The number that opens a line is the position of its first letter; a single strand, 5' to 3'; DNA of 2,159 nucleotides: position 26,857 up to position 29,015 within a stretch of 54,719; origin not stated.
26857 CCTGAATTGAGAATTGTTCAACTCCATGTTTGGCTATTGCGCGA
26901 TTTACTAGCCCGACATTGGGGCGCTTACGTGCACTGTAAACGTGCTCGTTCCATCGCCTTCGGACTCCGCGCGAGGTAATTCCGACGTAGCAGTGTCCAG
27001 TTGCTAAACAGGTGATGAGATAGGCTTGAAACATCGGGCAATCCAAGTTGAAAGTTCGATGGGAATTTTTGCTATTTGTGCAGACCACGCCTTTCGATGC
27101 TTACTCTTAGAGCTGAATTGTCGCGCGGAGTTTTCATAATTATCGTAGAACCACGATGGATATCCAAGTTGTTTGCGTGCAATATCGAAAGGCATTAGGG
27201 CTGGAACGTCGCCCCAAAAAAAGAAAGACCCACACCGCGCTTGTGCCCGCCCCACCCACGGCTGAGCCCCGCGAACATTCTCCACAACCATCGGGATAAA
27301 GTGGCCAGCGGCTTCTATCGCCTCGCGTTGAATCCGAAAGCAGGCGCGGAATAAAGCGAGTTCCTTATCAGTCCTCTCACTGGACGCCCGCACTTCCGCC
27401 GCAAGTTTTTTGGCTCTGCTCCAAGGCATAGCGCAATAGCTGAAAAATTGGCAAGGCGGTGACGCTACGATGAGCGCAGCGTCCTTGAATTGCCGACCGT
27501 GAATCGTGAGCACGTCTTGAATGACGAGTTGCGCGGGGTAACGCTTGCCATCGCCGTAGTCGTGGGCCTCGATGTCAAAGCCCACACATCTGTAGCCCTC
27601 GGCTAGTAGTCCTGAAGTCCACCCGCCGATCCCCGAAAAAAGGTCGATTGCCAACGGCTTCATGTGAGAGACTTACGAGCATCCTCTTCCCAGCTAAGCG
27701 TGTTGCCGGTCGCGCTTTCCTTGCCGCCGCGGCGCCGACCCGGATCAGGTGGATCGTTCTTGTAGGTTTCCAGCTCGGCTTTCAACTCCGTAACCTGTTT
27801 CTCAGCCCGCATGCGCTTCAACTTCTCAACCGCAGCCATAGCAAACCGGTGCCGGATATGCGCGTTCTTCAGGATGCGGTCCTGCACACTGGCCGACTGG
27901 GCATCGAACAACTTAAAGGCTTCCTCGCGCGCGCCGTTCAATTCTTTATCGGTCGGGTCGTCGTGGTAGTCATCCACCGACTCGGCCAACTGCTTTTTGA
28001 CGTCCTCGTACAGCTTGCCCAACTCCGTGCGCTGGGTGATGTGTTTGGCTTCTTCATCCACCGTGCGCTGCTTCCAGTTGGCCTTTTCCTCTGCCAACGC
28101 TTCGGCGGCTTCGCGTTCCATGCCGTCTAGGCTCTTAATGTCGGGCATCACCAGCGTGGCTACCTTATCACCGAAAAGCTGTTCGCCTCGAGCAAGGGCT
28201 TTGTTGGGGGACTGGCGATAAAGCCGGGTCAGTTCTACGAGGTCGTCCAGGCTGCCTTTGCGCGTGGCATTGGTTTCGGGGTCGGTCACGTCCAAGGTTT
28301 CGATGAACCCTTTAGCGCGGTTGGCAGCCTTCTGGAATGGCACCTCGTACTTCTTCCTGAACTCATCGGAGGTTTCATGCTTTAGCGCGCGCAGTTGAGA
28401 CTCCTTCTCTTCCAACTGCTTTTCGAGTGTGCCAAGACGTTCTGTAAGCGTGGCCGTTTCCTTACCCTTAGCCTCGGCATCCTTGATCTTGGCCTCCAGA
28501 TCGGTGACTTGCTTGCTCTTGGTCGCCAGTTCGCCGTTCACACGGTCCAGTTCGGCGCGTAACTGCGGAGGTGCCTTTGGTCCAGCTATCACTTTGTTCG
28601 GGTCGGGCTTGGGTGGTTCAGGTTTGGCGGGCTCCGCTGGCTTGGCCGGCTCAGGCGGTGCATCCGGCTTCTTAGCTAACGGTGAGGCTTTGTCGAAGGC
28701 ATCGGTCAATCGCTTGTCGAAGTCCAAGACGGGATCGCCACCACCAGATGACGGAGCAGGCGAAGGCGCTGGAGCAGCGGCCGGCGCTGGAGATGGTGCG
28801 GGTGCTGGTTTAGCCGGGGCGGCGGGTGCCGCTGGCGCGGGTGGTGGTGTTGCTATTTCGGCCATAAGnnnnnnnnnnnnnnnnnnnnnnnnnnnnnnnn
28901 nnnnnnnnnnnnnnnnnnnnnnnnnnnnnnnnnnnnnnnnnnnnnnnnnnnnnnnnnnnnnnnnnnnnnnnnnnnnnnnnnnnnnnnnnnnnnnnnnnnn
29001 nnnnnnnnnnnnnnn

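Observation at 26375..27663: GIY-YIG endonuclease ORF ends with a duplicated copy of the C-terminus of the adjacent C5-methyltransferase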

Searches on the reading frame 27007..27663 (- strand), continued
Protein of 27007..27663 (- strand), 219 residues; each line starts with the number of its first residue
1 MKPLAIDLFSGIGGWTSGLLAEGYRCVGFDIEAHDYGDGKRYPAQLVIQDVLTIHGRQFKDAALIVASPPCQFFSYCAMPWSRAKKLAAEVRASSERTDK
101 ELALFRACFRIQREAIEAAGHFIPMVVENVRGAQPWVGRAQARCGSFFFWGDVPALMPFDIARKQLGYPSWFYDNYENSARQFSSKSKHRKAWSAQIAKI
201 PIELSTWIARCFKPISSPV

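Call 63: fold_search(model_id=the predicted structure, library=pdb)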
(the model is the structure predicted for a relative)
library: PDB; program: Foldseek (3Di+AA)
matches with E <= 10: 1673; with E <= 0.001: 49
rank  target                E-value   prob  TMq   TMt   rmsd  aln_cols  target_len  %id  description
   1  9v36_A                2.8e-05  1.00  0.37  0.11   5.9       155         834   17  Human DNMT1 (aa 698-1616) bound to hemimethylated dsDNA and Inhibitor DMI26 (released 2026-03-18)
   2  9hgm_A                2.8e-05  1.00  0.34  0.24   6.8       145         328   21  Structure of human DNMT2 with bound allosteric inhibitor (released 2025-08-27)
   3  9k2x_B                4.1e-05  1.00  0.35  0.09   6.2       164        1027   16  Cryo-EM structure of USP7:DNMT1 complex; open conformation (released 2025-06-25)
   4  4da4_A                4.6e-05  1.00  0.38  0.12   5.1       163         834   14  Structure of mouse DNMT1 (731-1602) bound to hemimethylated CpG DNA (released 2012-02-22)
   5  9k2w_B                5.9e-05  1.00  0.35  0.09   6.0       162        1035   17  Cryo-EM structure of USP7:DNMT1 complex; closed conformation (released 2025-06-25)
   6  3ubt_A                6.2e-05  1.00  0.36  0.25   6.1       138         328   23  Crystal Structure of C71S Mutant of DNA Cytosine-5 Methyltransferase M.HaeIII Bound to DNA (released 2012-10-03)
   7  9hgm_B                6.6e-05  1.00  0.33  0.23   7.0       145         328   21  Structure of human DNMT2 with bound allosteric inhibitor (released 2025-08-27)
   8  3g7u                  7.0e-05  1.00  0.36  0.24   4.7       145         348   19  Crystal structure of putative DNA modification methyltransferase encoded within prophage Cp-933R (E.coli) (released 2009-02-24)
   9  6w8v_B                7.5e-05  1.00  0.38  0.12   5.1       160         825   15  Crystal structure of mouse DNMT1 in complex with ACG DNA (released 2020-07-08)
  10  6x9k_A                7.9e-05  1.00  0.35  0.11   5.9       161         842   16  Human DNMT1(729-1600) Bound to Zebularine-Containing 12mer dsDNA and Inhibitor GSK3685032A (released 2021-07-07)
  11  6fdf_B                9.5e-05  1.00  0.38  0.27   4.4       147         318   18  Crystal structure of S. pombe Dnmt2 methyltransferase (released 2018-06-20)
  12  4da4_B                1.0e-04  1.00  0.39  0.12   4.8       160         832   14  Structure of mouse DNMT1 (731-1602) bound to hemimethylated CpG DNA (released 2012-02-22)
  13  3pt9                  1.0e-04  1.00  0.35  0.11   6.5       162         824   16  Crystal structure of mouse DNMT1(731-1602) in the free state (released 2010-12-29)
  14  1dct_A                1.1e-04  1.00  0.37  0.26   4.5       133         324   24  DNA (CYTOSINE-5) METHYLASE FROM HAEIII COVALENTLY BOUND TO DNA (released 1995-09-15)
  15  6w8w_A                1.4e-04  1.00  0.36  0.11   6.0       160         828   14  Crystal structure of mouse DNMT1 in complex with CCG DNA (released 2020-07-08)
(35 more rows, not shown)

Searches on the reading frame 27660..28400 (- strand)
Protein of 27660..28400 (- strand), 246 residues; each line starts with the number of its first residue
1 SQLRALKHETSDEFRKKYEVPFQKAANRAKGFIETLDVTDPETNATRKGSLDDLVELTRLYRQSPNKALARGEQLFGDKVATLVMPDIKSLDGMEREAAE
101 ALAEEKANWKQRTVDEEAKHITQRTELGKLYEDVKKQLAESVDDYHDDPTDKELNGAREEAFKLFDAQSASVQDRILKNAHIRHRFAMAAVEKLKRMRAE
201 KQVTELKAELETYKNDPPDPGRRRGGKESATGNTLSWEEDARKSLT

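Call 71: find_related_loci(query=window:27660-28400:-, collection=viral_contigs, flank=5000)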
Query window:27660-28400:- (246 aa) in viral_contigs; peptide patterns used: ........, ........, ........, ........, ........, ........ (x = any residue, [..] = any of these).
14 stretches matched a pattern, but none encodes a relative of the query by tblastn (E <= 1e-3).

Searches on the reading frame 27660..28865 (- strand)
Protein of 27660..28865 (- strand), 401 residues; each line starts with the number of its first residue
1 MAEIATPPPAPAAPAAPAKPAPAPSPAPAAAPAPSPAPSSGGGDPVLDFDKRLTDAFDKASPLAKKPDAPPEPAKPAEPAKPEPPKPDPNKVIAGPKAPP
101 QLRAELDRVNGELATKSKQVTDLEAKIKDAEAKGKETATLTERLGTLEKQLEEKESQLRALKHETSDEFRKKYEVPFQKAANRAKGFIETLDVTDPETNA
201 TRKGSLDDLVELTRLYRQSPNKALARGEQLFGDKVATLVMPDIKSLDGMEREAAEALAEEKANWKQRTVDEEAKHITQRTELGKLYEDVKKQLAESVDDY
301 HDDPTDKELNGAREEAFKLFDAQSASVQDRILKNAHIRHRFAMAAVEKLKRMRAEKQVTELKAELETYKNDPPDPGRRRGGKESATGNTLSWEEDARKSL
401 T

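Call 40: search_protein_families(library=phrogs, proteins=[window:27660-28865:-], max_evalue=0.001)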
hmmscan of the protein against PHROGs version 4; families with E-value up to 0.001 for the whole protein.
window:27660-28865:- (401 aa): 1 family
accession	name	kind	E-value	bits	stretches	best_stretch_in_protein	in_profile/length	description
phrog_27424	-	unknown function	0.00016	21.5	1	94-168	352-424/472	-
